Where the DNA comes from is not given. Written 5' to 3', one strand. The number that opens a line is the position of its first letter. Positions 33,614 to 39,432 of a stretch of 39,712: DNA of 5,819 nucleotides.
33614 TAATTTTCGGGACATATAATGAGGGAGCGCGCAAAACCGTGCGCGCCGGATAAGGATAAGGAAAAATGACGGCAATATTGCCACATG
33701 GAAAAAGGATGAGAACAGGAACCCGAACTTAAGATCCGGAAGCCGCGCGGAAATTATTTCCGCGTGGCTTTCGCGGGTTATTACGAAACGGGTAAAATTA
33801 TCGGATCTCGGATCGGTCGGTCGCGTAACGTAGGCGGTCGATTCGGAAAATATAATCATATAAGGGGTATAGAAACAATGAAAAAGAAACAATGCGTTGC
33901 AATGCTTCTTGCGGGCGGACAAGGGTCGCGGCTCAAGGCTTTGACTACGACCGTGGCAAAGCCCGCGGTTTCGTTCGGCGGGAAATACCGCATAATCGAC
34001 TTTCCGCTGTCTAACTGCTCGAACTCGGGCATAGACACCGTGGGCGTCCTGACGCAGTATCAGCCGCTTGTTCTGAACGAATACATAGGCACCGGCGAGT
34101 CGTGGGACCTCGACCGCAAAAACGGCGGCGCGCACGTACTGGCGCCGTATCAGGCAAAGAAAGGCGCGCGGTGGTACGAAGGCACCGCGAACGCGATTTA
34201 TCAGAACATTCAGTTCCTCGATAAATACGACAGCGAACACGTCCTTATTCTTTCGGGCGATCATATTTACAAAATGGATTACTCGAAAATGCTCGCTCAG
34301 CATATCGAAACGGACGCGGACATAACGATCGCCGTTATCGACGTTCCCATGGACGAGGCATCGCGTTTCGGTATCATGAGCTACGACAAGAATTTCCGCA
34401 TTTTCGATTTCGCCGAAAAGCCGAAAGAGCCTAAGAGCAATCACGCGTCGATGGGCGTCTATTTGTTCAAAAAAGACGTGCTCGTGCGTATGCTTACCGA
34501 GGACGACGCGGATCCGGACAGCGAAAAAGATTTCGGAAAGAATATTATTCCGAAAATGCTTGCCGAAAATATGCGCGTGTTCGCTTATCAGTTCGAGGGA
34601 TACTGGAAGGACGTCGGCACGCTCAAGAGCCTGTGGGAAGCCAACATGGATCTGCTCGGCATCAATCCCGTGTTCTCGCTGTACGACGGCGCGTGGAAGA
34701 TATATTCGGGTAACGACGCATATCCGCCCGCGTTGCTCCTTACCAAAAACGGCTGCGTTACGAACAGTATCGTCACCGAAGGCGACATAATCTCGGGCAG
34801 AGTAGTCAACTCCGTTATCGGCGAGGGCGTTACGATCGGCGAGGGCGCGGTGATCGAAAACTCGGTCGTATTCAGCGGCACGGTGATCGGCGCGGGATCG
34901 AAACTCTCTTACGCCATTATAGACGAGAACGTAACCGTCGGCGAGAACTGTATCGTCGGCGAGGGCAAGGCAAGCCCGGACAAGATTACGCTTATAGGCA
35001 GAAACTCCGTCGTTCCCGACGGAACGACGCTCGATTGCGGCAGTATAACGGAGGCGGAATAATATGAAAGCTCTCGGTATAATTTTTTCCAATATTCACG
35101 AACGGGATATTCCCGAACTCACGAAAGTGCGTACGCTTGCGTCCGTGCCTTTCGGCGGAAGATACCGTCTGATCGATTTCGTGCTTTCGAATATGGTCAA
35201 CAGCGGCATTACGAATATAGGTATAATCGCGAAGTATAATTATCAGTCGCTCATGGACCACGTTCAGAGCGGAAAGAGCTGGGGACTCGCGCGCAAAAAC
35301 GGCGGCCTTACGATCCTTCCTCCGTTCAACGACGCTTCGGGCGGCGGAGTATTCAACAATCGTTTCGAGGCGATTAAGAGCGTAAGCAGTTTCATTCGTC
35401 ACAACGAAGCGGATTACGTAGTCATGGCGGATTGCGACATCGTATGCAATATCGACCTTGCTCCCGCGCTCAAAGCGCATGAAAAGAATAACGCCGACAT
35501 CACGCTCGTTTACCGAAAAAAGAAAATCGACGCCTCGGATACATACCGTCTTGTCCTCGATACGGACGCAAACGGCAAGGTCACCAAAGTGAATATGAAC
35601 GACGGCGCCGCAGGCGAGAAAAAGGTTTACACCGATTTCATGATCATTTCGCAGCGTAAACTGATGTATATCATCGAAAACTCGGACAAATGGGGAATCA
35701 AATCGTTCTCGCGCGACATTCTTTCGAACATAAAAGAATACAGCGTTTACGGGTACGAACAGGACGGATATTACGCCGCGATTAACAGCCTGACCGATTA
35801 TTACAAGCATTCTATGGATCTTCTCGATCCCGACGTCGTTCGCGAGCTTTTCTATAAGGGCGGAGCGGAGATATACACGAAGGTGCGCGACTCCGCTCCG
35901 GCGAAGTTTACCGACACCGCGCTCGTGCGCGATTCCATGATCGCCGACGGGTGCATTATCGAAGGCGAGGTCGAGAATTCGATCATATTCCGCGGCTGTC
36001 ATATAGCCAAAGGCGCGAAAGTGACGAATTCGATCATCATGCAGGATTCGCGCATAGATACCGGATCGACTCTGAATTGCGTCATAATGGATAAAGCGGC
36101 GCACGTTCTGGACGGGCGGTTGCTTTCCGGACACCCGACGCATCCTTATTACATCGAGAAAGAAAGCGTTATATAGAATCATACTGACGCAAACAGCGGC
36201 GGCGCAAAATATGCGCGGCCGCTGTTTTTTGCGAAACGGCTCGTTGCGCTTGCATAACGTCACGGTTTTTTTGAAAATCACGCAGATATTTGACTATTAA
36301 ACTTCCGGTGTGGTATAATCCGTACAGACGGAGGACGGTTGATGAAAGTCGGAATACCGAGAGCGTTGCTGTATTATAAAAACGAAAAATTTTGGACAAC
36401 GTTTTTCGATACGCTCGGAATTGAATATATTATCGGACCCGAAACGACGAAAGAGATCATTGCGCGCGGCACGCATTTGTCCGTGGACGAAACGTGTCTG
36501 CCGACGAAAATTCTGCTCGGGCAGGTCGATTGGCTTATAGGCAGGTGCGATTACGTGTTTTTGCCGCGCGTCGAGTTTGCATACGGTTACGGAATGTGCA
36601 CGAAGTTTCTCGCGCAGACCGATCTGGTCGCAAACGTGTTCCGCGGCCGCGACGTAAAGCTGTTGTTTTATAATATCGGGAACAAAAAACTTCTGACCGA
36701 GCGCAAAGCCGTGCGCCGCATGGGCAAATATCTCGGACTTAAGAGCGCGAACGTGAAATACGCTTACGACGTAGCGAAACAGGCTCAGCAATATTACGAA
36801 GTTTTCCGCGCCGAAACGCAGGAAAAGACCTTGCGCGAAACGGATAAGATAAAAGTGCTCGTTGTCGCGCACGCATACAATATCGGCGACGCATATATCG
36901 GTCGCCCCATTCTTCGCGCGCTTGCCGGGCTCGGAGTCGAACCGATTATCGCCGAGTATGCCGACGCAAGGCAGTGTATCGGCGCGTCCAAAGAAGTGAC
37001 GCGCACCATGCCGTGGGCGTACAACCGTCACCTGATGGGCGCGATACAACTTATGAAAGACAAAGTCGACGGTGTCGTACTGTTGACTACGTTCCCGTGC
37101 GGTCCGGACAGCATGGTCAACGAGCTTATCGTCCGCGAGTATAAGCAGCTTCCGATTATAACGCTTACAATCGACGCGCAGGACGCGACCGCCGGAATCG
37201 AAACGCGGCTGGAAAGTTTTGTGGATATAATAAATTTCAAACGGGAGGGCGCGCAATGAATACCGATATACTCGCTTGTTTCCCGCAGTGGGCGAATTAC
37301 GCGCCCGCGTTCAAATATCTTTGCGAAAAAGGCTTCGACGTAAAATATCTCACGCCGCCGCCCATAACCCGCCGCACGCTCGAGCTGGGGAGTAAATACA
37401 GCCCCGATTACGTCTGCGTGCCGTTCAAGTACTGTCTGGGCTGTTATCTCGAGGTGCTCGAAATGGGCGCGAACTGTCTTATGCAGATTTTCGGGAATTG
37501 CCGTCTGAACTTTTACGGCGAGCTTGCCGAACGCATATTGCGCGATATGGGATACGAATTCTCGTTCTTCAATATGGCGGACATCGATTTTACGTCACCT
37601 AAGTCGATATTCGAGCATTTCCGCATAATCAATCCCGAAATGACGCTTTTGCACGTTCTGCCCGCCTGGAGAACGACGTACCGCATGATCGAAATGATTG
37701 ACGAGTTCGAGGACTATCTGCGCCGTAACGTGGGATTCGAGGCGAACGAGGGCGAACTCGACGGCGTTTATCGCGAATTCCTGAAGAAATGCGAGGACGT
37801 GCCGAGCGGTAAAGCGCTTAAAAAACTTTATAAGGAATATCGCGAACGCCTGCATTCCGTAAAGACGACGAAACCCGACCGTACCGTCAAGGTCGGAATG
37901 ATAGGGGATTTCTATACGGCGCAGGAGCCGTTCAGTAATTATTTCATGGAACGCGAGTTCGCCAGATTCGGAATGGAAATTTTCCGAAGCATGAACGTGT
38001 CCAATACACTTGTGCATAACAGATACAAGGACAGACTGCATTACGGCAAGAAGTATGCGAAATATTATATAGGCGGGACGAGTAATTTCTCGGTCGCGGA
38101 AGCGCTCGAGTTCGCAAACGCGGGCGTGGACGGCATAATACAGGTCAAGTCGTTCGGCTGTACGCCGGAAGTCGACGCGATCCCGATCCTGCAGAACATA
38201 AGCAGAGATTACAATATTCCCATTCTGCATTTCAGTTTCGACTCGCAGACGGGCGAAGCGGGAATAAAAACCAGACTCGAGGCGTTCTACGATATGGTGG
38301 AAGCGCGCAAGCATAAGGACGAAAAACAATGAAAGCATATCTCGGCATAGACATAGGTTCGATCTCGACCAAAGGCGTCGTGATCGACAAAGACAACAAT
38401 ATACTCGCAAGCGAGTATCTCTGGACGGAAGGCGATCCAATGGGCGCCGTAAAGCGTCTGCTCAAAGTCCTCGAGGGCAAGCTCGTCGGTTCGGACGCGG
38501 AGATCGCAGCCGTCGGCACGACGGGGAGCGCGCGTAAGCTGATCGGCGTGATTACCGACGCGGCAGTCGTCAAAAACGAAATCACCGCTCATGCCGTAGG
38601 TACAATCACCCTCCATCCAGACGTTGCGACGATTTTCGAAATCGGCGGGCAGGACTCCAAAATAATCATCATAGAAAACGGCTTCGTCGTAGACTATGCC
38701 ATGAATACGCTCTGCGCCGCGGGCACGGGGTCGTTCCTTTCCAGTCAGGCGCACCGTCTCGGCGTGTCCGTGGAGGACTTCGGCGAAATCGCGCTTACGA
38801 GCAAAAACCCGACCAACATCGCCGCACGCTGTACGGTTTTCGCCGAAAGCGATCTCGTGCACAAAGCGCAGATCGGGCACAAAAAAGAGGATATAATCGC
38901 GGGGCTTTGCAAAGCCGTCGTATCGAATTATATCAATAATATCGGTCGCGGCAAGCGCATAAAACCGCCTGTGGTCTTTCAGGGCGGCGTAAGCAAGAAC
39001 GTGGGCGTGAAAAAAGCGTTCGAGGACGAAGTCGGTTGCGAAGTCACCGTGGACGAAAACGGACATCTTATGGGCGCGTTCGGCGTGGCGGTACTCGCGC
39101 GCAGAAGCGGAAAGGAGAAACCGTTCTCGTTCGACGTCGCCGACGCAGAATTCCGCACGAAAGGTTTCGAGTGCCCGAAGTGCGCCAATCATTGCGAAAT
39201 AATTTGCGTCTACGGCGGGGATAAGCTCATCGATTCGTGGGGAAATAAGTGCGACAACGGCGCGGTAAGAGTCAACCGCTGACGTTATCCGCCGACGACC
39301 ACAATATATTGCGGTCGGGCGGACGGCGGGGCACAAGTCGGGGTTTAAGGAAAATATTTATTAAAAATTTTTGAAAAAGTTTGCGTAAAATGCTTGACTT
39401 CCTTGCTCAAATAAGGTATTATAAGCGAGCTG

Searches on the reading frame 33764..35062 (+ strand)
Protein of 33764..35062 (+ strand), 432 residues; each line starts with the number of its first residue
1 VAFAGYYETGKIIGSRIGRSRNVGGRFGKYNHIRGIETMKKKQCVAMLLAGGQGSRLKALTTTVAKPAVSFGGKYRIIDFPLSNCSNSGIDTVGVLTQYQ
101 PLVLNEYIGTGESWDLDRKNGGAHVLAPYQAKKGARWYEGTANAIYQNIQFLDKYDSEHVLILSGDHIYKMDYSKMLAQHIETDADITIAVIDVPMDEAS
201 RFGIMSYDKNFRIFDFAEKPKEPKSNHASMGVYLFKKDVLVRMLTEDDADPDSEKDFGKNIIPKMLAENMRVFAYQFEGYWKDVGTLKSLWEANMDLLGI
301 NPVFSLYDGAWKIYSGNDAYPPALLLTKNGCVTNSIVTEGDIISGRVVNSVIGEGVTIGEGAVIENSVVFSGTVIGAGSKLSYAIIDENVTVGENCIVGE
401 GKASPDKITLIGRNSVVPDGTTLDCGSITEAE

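Call 13: search_protein_families(library=pfam, proteins=[window:33764-35062:+])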
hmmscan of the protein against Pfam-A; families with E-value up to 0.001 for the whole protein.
window:33764-35062:+ (432 aa): 7 families
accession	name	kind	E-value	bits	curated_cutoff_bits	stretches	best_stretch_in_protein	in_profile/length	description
PF00483.29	NTP_transferase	-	2.1e-70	237.5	21.2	1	46-297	2-242/245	Nucleotidyl transferase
PF24894.1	Hexapep_GlmU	-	7.2e-15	55.4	23.3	1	328-404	12-89/104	GlmU-like, C-terminal hexapeptide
PF25084.1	LbH_EIF2B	-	1.3e-10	41.6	54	1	346-402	35-91/105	EIF2B subunit epsilon LbH domain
PF00132.30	Hexapep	-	1.2e-08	34.8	27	1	372-401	1-31/36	Bacterial transferase hexapeptide (six repeats)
PF25247.1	LbH_GLGC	-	4.4e-07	30.3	27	0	329-370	10-52/135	GLGC left-handed parallel beta-helix domain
PF12804.13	NTP_transf_3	-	6.2e-06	26.9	27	1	46-193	1-124/160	MobA-like NTP transferase domain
PF07959.18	Fucose_pyrophosphorylase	-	2e-05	24.2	34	1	344-399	284-342/418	Fucose pyrophosphorylase domain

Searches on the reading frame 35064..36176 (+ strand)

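Call 13: search_protein_families(library=pfam, proteins=[window:35064-36176:+])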
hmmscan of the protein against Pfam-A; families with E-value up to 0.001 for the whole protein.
window:35064-36176:+ (370 aa): 4 families
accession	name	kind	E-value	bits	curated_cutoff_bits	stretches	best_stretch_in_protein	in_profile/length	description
PF24894.1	Hexapep_GlmU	-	1.5e-14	54.4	23.3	1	279-351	2-80/104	GlmU-like, C-terminal hexapeptide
PF00483.29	NTP_transferase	-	7.6e-13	49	21.2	1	19-174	16-158/245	Nucleotidyl transferase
PF25084.1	LbH_EIF2B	-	2.1e-07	31.4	54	1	284-342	32-94/105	EIF2B subunit epsilon LbH domain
PF25247.1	LbH_GLGC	-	7.6e-07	29.6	27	1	278-326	4-52/135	GLGC left-handed parallel beta-helix domain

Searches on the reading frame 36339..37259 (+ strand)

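Call 13: search_protein_families(library=pfam, proteins=[window:36339-37259:+])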
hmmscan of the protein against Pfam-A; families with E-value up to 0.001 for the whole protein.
window:36339-37259:+ (306 aa): 2 families
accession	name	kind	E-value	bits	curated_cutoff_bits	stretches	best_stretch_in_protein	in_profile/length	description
PF09989.15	DUF2229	-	5.2e-39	134.6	29.4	1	3-205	1-215/218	CoA enzyme activase uncharacterised domain (DUF2229)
PF06050.19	HGD-D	-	0.0001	22.5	28.4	1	235-298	275-342/342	2-hydroxyglutaryl-CoA dehydratase, D-component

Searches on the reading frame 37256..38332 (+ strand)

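Call 13: search_protein_families(library=pfam, proteins=[window:37256-38332:+])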
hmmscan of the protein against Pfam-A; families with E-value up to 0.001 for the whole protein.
window:37256-38332:+ (358 aa): 1 family
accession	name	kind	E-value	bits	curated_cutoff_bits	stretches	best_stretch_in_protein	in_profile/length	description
PF06050.19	HGD-D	-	3.6e-08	33.8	28.4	1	187-347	173-341/342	2-hydroxyglutaryl-CoA dehydratase, D-component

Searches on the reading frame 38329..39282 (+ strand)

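Call 13: search_protein_families(library=pfam, proteins=[window:38329-39282:+])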
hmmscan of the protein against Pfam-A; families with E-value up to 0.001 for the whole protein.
window:38329-39282:+ (317 aa): 1 family
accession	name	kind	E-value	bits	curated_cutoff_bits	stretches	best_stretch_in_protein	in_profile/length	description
PF01869.26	BcrAD_BadFG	-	1.3e-46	159.7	31.5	1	5-257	1-271/271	BadF/BadG/BcrA/BcrD ATPase family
